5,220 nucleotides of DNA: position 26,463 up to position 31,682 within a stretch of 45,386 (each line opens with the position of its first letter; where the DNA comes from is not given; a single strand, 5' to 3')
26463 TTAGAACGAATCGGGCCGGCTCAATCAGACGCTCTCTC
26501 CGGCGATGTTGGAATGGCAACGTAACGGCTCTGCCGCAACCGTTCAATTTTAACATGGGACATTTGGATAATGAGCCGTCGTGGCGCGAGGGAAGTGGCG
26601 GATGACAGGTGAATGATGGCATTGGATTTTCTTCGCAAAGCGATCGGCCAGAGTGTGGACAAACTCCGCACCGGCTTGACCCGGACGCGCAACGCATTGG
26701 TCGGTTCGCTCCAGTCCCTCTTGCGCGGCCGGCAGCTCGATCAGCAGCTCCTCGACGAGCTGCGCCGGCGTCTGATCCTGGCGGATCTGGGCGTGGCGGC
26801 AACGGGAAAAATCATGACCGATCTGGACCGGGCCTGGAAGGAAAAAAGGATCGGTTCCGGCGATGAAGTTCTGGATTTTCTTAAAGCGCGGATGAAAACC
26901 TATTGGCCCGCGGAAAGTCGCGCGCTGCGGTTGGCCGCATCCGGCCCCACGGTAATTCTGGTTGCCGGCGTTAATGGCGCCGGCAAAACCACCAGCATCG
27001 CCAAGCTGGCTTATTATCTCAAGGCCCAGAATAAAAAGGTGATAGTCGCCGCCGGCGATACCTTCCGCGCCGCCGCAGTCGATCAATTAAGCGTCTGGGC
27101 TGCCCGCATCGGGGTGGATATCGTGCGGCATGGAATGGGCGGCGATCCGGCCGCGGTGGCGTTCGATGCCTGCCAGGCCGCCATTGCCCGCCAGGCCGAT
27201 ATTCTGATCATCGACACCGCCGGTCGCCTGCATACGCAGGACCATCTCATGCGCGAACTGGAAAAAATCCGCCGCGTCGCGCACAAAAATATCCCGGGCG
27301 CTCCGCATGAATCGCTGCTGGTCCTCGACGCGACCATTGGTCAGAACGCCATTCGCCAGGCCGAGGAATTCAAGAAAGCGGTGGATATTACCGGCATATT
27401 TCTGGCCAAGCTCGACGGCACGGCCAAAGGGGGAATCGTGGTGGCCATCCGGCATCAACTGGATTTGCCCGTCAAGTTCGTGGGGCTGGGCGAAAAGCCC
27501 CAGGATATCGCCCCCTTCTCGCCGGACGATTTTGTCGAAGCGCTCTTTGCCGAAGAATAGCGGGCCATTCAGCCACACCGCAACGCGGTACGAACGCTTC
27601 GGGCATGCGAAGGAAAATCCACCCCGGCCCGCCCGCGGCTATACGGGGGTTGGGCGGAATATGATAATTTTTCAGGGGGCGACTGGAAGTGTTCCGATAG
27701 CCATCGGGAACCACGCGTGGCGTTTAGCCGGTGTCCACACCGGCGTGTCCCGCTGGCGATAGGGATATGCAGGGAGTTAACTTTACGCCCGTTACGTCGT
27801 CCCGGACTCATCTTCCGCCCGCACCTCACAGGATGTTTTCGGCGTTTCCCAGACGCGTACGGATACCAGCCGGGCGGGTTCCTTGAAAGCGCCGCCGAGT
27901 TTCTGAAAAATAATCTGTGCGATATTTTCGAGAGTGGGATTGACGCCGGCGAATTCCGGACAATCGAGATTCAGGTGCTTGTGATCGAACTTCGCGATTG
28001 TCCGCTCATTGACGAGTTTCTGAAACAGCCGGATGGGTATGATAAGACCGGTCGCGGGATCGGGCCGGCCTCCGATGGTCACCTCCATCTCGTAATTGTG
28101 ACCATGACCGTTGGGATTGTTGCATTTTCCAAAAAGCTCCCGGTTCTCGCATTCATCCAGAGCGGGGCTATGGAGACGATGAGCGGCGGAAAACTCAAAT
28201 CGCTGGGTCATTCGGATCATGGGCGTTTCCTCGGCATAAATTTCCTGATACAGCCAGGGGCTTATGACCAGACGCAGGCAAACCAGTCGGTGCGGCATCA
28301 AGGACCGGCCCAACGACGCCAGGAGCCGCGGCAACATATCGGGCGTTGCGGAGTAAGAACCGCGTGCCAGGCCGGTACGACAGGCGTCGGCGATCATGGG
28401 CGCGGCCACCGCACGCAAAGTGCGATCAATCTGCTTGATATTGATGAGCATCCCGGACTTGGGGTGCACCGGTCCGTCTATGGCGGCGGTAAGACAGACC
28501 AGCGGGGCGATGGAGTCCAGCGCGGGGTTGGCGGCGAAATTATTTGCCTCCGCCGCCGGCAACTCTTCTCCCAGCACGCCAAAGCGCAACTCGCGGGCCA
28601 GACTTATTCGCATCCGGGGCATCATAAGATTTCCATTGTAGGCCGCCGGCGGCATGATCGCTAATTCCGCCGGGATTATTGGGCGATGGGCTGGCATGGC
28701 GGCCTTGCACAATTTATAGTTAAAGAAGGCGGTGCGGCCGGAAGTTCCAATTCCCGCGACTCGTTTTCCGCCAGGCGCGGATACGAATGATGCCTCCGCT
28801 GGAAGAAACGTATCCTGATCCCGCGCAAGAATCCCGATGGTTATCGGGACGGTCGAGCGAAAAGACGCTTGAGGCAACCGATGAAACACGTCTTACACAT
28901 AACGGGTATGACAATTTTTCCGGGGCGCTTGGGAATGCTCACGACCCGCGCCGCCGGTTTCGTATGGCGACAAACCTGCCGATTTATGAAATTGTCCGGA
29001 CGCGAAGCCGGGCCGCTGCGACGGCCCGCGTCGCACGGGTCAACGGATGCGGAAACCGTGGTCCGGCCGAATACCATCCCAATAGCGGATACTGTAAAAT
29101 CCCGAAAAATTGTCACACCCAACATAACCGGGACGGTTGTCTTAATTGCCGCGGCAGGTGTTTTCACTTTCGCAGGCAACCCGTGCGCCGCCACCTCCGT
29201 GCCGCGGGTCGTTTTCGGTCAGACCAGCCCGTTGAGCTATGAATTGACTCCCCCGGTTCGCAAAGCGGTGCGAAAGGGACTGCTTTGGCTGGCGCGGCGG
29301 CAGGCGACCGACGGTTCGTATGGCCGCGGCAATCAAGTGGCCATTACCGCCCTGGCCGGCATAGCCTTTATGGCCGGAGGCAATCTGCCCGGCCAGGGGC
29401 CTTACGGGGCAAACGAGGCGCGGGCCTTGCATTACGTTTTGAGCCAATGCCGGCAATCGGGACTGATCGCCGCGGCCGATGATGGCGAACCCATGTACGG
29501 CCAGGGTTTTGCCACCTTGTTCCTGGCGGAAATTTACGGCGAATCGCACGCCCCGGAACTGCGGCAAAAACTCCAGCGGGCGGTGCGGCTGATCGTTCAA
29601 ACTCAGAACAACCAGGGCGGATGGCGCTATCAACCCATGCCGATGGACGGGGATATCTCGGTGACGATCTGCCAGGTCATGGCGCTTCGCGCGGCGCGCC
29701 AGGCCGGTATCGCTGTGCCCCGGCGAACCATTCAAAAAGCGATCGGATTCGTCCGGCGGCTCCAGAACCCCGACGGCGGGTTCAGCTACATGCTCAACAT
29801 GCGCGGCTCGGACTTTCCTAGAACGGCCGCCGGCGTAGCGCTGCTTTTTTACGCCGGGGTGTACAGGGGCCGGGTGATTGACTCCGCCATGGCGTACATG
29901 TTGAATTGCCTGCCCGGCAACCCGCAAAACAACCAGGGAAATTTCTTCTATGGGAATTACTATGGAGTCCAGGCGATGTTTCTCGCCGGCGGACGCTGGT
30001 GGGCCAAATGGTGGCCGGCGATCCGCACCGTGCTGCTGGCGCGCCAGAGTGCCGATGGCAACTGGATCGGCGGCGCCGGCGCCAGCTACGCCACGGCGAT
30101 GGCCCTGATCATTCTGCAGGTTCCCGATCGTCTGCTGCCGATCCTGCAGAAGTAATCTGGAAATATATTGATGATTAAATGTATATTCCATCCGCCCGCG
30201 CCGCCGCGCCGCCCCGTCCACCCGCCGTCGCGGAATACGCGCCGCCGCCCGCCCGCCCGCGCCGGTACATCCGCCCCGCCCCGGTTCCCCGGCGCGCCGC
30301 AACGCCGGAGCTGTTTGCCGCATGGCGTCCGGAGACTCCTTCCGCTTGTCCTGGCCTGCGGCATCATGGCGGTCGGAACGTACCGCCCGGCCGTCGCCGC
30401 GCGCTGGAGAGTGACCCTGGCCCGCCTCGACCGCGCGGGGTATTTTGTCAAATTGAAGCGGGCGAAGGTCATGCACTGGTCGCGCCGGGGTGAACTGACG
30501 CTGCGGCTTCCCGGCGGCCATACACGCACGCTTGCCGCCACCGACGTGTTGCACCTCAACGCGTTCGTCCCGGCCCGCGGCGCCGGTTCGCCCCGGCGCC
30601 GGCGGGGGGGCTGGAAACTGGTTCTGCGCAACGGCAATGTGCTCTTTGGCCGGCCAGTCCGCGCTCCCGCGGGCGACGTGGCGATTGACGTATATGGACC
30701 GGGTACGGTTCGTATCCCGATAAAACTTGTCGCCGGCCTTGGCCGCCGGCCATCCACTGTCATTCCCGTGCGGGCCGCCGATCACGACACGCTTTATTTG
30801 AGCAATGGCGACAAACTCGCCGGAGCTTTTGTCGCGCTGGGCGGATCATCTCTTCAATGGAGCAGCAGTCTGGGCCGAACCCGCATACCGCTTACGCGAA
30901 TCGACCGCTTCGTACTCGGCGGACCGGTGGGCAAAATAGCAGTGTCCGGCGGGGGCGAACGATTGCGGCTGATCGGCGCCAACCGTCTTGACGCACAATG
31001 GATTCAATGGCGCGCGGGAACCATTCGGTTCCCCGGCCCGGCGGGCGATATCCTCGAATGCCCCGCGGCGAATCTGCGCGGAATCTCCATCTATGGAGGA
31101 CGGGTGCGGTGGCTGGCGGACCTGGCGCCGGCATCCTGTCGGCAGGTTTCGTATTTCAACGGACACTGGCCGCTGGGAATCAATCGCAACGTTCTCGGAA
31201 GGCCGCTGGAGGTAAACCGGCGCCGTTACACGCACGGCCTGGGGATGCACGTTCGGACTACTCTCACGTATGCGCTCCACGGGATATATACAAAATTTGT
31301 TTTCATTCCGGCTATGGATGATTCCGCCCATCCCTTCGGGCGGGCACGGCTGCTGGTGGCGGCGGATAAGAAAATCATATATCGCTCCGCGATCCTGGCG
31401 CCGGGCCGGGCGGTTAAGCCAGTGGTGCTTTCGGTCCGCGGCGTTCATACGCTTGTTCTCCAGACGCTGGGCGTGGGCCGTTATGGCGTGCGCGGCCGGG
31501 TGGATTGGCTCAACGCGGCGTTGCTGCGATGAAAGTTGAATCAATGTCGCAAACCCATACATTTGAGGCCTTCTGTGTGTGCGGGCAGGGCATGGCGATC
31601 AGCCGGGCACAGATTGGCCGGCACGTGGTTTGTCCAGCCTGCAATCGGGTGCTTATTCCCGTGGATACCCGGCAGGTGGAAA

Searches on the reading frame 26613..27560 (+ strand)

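Call 64: search_protein_families(library=pfam, proteins=[window:26613-27560:+], max_evalue=0.0001)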
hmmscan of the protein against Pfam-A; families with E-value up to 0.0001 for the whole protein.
window:26613-27560:+ (315 aa): 6 families
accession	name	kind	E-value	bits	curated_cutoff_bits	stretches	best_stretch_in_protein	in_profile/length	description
PF00448.28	SRP54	-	2.3e-76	256.3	22.7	1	112-312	1-195/196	SRP54-type protein, GTPase domain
PF02881.24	SRP54_N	-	2.4e-09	37.7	22.4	1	30-92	2-73/75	SRP54-type protein, helical bundle domain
PF13604.12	AAA_30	-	3.7e-08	33.8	27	1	106-211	12-105/191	AAA domain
PF13401.12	AAA_22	-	2.3e-06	28.4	27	1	111-222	4-110/130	AAA domain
PF06414.18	Zeta_toxin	-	2.4e-06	27.6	22.3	1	110-218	14-119/199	Zeta toxin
PF13191.12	AAA_16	-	1.8e-05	25.8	32.6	1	106-239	18-139/167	AAA ATPase domain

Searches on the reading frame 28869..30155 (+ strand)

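Call 64: search_protein_families(library=pfam, proteins=[window:28869-30155:+], max_evalue=0.0001)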
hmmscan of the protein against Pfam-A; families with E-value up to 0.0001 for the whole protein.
window:28869-30155:+ (428 aa): 3 families
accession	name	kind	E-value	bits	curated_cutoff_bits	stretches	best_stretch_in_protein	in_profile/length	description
PF00432.27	Prenyltrans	-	1.2e-06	28.6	26.5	1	234-347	51-160/304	Prenyltransferase alpha-alpha toroid domain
PF13243.12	SQHop_cyclase_C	-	2.3e-06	27.3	26.1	0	222-306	148-227/319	Squalene-hopene cyclase C-terminal domain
PF13249.12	SQHop_cyclase_N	-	1.4e-05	24.9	26.2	0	232-292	44-100/291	Squalene-hopene cyclase N-terminal domain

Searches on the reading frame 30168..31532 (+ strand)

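Call 64: search_protein_families(library=pfam, proteins=[window:30168-31532:+], max_evalue=0.0001)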
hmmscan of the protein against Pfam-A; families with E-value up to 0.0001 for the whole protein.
window:30168-31532:+ (454 aa): 1 family
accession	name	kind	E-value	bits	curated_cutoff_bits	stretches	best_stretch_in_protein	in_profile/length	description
PF08305.17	NPCBM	-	1.6e-17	64.2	23.9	1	315-452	4-136/137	NPCBM/NEW2 domain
